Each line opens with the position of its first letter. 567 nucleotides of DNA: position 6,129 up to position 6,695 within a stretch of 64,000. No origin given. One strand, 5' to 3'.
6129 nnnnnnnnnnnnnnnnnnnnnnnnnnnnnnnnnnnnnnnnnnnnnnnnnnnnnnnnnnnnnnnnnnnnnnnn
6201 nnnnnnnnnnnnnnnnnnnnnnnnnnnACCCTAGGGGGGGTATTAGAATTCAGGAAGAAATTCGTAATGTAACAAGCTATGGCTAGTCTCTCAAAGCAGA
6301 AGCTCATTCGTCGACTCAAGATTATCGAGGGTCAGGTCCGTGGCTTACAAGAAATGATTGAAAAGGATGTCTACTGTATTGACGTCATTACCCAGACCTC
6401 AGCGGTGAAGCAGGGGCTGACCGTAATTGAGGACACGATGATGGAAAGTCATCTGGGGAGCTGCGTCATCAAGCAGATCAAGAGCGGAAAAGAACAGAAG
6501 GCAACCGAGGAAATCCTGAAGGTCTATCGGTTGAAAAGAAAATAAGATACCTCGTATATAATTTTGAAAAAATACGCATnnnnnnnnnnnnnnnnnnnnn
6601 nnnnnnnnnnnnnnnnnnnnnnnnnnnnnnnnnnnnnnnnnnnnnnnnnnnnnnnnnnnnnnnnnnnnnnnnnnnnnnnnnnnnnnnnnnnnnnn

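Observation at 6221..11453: Copper operon csoR-DUF305-copA-HMA::permease-cupredoxin-cupredoxin with a CsoR-type operator inside the promoter spacer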

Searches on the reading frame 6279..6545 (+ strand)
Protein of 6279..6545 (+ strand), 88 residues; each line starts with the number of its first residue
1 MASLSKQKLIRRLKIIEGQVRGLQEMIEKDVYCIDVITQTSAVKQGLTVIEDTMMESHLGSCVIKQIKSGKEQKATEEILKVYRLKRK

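Call 5: search_protein_families(library=pfam, proteins=[window:6279-6545:+], max_evalue=0.01)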
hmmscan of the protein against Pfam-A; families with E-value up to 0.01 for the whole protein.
window:6279-6545:+ (88 aa): 1 family
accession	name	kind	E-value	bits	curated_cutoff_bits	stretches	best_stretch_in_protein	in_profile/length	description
PF02583.22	Trns_repr_metal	-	2.1e-23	83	22.8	1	6-82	2-75/78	Metal-sensitive transcriptional repressor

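Call 8: find_encoding_contigs(protein=window:6279-6545:+, flank=6000, max_places=6)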
Protein window:6279-6545:+ (88 aa): no gene with exactly this product is on record in the collection.

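Call 11: find_homologous_proteins(query=window:6279-6545:+, max_evalue=0.00001)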
Query window:6279-6545:+ (88 aa): 4458 proteins with E <= 0.00001 among 4464 candidates; the best 120 are listed.
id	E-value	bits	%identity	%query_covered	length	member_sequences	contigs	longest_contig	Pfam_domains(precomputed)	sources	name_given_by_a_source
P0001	7.8e-44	164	94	100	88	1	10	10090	PF02583.23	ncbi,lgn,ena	-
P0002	1.3e-43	164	94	100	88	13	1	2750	PF02583.23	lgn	-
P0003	5.1e-43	162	92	100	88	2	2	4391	PF02583.23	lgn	-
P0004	1.1e-41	158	91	100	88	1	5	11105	PF02583.23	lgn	-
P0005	1.4e-40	154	90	100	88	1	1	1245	PF02583.23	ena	-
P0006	2.1e-39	150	87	98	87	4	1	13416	PF02583.23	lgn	-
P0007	2.7e-39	150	87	98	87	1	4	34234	PF02583.23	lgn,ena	-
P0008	3.6e-39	150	83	100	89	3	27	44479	PF02583.23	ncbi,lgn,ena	-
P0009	6.2e-39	149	83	100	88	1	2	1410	PF02583.23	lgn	-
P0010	1.0e-38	148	89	95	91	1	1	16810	PF02583.23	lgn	-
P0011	5.7e-38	146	86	95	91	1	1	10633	PF02583.23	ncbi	ncbi:MAG: metal-sensitive transcriptional regulator [Candidatus Moraniibacteriota bacterium]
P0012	9.8e-38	145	87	94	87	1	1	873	PF02583.23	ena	-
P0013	1.1e-37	145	84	100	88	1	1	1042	PF02583.23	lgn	-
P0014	1.3e-37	145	82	100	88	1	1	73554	PF02583.23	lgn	-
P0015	1.8e-37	144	83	95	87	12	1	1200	PF02583.23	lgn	-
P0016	2.1e-37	144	83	99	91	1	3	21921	PF02583.23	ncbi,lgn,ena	-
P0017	2.7e-37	144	84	98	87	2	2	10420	PF02583.23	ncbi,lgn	-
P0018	2.9e-37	143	85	95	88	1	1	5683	PF02583.23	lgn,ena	-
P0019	3.0e-37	143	84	98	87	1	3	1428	PF02583.23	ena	-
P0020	3.2e-37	143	86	95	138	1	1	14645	PF02583.23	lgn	-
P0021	3.3e-37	143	87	95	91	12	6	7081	PF02583.23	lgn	-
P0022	4.6e-37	143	83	98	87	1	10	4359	PF02583.23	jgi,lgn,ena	jgi:DNA-binding FrmR family transcriptional regulator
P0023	5.1e-37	143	84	97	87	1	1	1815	PF02583.23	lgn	-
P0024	5.3e-37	143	86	95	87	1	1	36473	PF02583.23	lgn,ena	-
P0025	5.4e-37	143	85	95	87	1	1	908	PF02583.23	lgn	-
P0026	5.8e-37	142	83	95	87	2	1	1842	PF02583.23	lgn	-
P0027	5.9e-37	142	83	99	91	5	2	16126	PF02583.23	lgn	-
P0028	6.2e-37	142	83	95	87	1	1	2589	PF02583.23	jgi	jgi:DNA-binding FrmR family transcriptional regulator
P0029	7.0e-37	142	83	95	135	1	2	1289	PF02583.23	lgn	-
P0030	7.2e-37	142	79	98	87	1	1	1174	PF02583.23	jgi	-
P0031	7.3e-37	142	81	100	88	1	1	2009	PF02583.23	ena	-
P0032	7.9e-37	142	82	97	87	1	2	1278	PF02583.23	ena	-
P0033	8.0e-37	142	85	98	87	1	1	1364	PF02583.23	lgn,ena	-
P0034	1.1e-36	142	85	95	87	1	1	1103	PF02583.23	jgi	jgi:CsoR family transcriptional regulator, copper-sensing transcriptional repressor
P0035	1.2e-36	142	86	95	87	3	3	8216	PF02583.23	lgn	-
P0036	1.4e-36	141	85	98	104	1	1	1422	PF02583.23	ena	-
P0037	1.5e-36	141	83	95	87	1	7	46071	PF02583.23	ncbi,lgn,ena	-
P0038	1.6e-36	141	81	98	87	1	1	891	PF02583.23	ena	-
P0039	1.9e-36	141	83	95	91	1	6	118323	PF02583.23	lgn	-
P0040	2.1e-36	141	83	95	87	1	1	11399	PF02583.23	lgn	-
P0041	2.2e-36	141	85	95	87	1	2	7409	PF02583.23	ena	-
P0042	2.2e-36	141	83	95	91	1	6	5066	PF02583.23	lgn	-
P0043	2.4e-36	141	86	95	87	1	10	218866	PF02583.23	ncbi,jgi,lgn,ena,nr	ncbi:MAG: hypothetical protein A2808_03955 [Candidatus Moranbacteria bacterium RIFCSPHIGHO2_01_FULL_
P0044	2.7e-36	140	83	95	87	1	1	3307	PF02583.23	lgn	-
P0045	3.2e-36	140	83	95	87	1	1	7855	PF02583.23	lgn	-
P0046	3.2e-36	140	76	98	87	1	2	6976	PF02583.23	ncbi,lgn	-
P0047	4.0e-36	140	80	95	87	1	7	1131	PF02583.23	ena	-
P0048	4.1e-36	140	79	98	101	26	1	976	PF02583.23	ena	-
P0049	4.4e-36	140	81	97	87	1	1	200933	PF02583.23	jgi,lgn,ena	-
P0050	5.0e-36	140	83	95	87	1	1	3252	PF02583.23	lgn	-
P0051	5.2e-36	139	82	95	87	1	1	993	PF02583.23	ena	-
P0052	5.5e-36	139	80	98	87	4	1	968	PF02583.23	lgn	-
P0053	6.4e-36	139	79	98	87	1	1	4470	PF02583.23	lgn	-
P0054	7.5e-36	139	79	98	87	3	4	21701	PF02583.23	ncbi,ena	ncbi:MAG: metal-sensitive transcriptional regulator [Patescibacteria group bacterium]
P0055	7.5e-36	139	82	95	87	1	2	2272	PF02583.23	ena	-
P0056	8.9e-36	139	81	95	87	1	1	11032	PF02583.23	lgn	-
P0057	9.1e-36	139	80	97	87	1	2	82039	PF02583.23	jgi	jgi:DNA-binding FrmR family transcriptional regulator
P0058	9.5e-36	139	81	94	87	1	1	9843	PF02583.23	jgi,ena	-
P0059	9.5e-36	139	78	98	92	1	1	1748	PF02583.23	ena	-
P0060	9.7e-36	139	82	95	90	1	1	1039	PF02583.23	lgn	-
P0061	1.0e-35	139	81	98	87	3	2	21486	PF02583.23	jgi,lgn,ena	-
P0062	1.0e-35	139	82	95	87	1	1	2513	PF02583.23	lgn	-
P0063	1.1e-35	138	81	95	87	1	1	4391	PF02583.23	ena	-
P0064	1.2e-35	138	79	95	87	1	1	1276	PF02583.23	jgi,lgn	jgi:DNA-binding FrmR family transcriptional regulator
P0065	1.2e-35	138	77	98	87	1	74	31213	PF02583.23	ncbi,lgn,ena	-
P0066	1.2e-35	138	80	95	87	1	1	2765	PF02583.23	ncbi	-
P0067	1.2e-35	138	80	97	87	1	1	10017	PF02583.23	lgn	-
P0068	1.3e-35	138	80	100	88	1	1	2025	PF02583.23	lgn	-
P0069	1.3e-35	138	79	95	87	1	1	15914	PF02583.23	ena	-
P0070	1.3e-35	138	80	97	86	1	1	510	PF02583.23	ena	-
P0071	1.4e-35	138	81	95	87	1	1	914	PF02583.23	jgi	jgi:DNA-binding FrmR family transcriptional regulator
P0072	1.5e-35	138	82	95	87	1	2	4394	PF02583.23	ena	-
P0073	1.6e-35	138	82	95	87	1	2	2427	PF02583.23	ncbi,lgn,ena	-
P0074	1.6e-35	138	80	97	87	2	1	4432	PF02583.23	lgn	-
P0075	1.6e-35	138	79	95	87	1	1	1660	PF02583.23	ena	-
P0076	1.6e-35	138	76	98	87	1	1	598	PF02583.23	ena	-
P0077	1.7e-35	138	79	98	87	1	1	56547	PF02583.23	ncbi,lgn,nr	ncbi:MAG: metal-sensitive transcriptional regulator [Candidatus Zambryskibacteria bacterium]|nr:meta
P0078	1.8e-35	138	82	95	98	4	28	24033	PF02583.23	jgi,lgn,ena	-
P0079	1.8e-35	138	83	95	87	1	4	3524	PF02583.23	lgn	-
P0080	1.8e-35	138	81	95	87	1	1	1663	PF02583.23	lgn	-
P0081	1.9e-35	138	79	95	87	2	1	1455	PF02583.23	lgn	-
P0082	1.9e-35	138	80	98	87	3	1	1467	PF02583.23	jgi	-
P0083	2.1e-35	138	81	95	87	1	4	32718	PF02583.23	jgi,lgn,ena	jgi:DNA-binding FrmR family transcriptional regulator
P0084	2.1e-35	138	84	94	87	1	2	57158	PF02583.23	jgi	jgi:DNA-binding FrmR family transcriptional regulator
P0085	2.1e-35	138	83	95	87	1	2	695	PF02583.23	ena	-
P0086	2.3e-35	137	82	95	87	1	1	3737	PF02583.23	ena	-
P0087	2.3e-35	137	82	95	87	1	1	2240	PF02583.23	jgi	jgi:DNA-binding FrmR family transcriptional regulator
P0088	2.4e-35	137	77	98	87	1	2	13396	PF02583.23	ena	-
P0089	2.4e-35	137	78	98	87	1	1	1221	PF02583.23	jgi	jgi:DNA-binding FrmR family transcriptional regulator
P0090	2.4e-35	137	80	98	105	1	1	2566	PF02583.23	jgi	-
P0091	2.7e-35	137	81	95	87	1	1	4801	PF02583.23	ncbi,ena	-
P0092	2.9e-35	137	78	98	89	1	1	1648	PF02583.23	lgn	-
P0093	2.9e-35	137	81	95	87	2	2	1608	PF02583.23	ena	-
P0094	3.0e-35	137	82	97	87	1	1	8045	PF02583.23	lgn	-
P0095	3.1e-35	137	80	99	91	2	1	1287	PF02583.23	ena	-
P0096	3.1e-35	137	80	95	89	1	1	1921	PF02583.23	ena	-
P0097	3.2e-35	137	76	99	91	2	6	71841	PF02583.23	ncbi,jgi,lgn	jgi:DNA-binding FrmR family transcriptional regulator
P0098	3.2e-35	137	81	94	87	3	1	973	PF02583.23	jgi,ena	-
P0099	3.3e-35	137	77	100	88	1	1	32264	PF02583.23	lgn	-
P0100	3.7e-35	137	81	95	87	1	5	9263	PF02583.23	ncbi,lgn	-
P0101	3.8e-35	137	78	94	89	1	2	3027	PF02583.23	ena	-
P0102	3.9e-35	137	77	98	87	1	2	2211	PF02583.23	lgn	-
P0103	3.9e-35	137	81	98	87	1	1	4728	PF02583.23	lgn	-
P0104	4.0e-35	137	80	94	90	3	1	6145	PF02583.23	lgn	-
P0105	4.1e-35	137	81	95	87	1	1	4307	PF02583.23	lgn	-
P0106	4.1e-35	137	76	100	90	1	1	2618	PF02583.23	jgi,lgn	-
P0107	4.2e-35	137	80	98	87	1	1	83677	PF02583.23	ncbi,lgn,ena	-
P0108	4.4e-35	137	77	95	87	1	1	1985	PF02583.23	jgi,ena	-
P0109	4.5e-35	137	77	98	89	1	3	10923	PF02583.23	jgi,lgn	jgi:DNA-binding FrmR family transcriptional regulator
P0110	4.7e-35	136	77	98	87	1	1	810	PF02583.23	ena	-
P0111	4.7e-35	136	87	90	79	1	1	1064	PF02583.23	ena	-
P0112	4.8e-35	136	81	95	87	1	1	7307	PF02583.23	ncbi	-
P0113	4.9e-35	136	77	95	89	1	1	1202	PF02583.23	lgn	-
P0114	4.9e-35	136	79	98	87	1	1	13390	PF02583.23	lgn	-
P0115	5.1e-35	136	81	95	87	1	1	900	PF02583.23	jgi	jgi:DNA-binding FrmR family transcriptional regulator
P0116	5.2e-35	136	77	98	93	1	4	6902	PF02583.23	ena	-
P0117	5.2e-35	136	76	100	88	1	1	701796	PF02583.23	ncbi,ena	ncbi:MAG: metal-sensitive transcriptional regulator [Patescibacteria group bacterium]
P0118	5.6e-35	136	80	100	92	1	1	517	PF02583.23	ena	-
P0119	6.0e-35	136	81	95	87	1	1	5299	PF02583.23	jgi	jgi:DNA-binding FrmR family transcriptional regulator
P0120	6.2e-35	136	78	94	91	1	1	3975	PF02583.23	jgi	jgi:DNA-binding FrmR family transcriptional regulator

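Call 13: find_related_loci(query=window:6279-6545:+, collection=genome_contigs, flank=7000)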
Query window:6279-6545:+ (88 aa) in genome_contigs; peptide patterns used: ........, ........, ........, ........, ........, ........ (x = any residue, [..] = any of these).
160 stretches matched a pattern; 48 encode a relative of the query (tblastn E <= 1e-3); 48 distinct loci.
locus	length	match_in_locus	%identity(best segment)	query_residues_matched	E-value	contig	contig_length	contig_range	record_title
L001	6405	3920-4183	94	1-88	1e-50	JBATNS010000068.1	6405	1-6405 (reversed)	MAG: Candidatus Moraniibacteriota bacterium isolate MFD10518_ilm_asm_bin9 k127_86478, whole genome shotgun sequence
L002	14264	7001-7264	88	1-88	5e-47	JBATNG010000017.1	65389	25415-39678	MAG: Candidatus Moraniibacteriota bacterium isolate MFD10541_ilm_asm_bin30 k127_52360, whole genome shotgun sequence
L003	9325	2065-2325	83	2-88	9e-44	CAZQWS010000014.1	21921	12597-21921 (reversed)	MAG TPA_asm: uncultured Bdellovibrionales bacterium isolate binchicken_co105_454 genome assembly, contig: NODE_2949_leng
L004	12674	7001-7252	81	5-88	1e-41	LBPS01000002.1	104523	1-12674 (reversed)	MAG: Candidatus Nomurabacteria bacterium GW2011_GWE2_34_25 UR57_C0002, whole genome shotgun sequence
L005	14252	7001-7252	81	5-88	6e-42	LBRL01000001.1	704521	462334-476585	MAG: Candidatus Nomurabacteria bacterium GW2011_GWD2_36_14 US04_C0001, whole genome shotgun sequence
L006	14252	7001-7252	80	5-88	6e-41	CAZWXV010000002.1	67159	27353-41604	MAG TPA_asm: uncultured Candidatus Saccharibacteria bacterium isolate SRP050083_co1_472 genome assembly, contig: NODE_81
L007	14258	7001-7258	79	3-88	4e-41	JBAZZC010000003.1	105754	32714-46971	MAG: Candidatus Paceibacterota bacterium isolate SO_2017_GW1_97 NODE_1284_length_105754_cov_1.596145_OW334_2017, whole g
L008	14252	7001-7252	80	5-88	6e-41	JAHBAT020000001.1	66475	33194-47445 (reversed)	MAG: Candidatus Moraniibacteriota bacterium isolate AQU-10 c_000000002689, whole genome shotgun sequence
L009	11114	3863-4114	80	5-88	6e-41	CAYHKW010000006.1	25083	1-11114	MAG TPA_asm: uncultured Gammaproteobacteria bacterium isolate ERP119705_co13_484 genome assembly, contig: NODE_2438_leng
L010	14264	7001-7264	74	1-88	1e-40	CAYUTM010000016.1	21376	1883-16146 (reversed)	MAG TPA_asm: uncultured Gammaproteobacteria bacterium isolate SRP219642_co6_412 genome assembly, contig: NODE_1971_lengt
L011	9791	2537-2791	76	4-88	2e-40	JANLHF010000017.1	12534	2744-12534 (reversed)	MAG: Patescibacteria group bacterium isolate P6-10 k99_358058, whole genome shotgun sequence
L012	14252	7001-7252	79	5-88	2e-40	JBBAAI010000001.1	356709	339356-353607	MAG: Candidatus Paceibacterota bacterium isolate SO_2017_GW3_38 scaffold_38_c1_OW296A_2017, whole genome shotgun sequenc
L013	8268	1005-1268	75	1-88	7e-40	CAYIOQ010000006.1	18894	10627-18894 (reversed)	MAG TPA_asm: uncultured Candidatus Saccharibacteria bacterium isolate ERP119705_co24_991 genome assembly, contig: NODE_3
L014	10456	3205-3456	77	5-88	5e-40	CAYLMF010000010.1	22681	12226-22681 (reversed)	MAG TPA_asm: uncultured Bdellovibrionales bacterium isolate SRP286056_co1_478 genome assembly, contig: NODE_2635_length_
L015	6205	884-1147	74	1-88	5e-40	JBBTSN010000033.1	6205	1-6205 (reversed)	MAG: Patescibacteria group bacterium isolate H41-bin180_1 H41_bin180_1_000000000033, whole genome shotgun sequence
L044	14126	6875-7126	63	5-88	1e-33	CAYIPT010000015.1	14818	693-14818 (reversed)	MAG TPA_asm: uncultured Candidatus Saccharibacteria bacterium isolate ERP119705_co3_333 genome assembly, contig: NODE_47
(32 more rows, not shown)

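Call 19: search_protein_families(library=ncbifam, proteins=[window:6279-6545:+], max_evalue=0.01)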
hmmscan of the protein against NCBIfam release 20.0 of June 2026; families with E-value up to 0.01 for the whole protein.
window:6279-6545:+ (88 aa): 3 families
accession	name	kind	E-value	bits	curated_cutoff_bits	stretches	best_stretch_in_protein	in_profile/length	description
NF052430.1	repress_RicR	exception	5.5e-20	71.8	175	1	4-74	6-76/93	copper-sensing transcriptional repressor RicR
NF011613.0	PRK15039.1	equivalog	1.9e-07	31.7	138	1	5-82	7-84/90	Ni(II)/Co(II)-binding transcriptional repressor RcnR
NF008464.0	PRK11352.1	equivalog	1e-06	29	133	1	5-82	7-85/91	formaldehyde-responsive transcriptional repressor FrmR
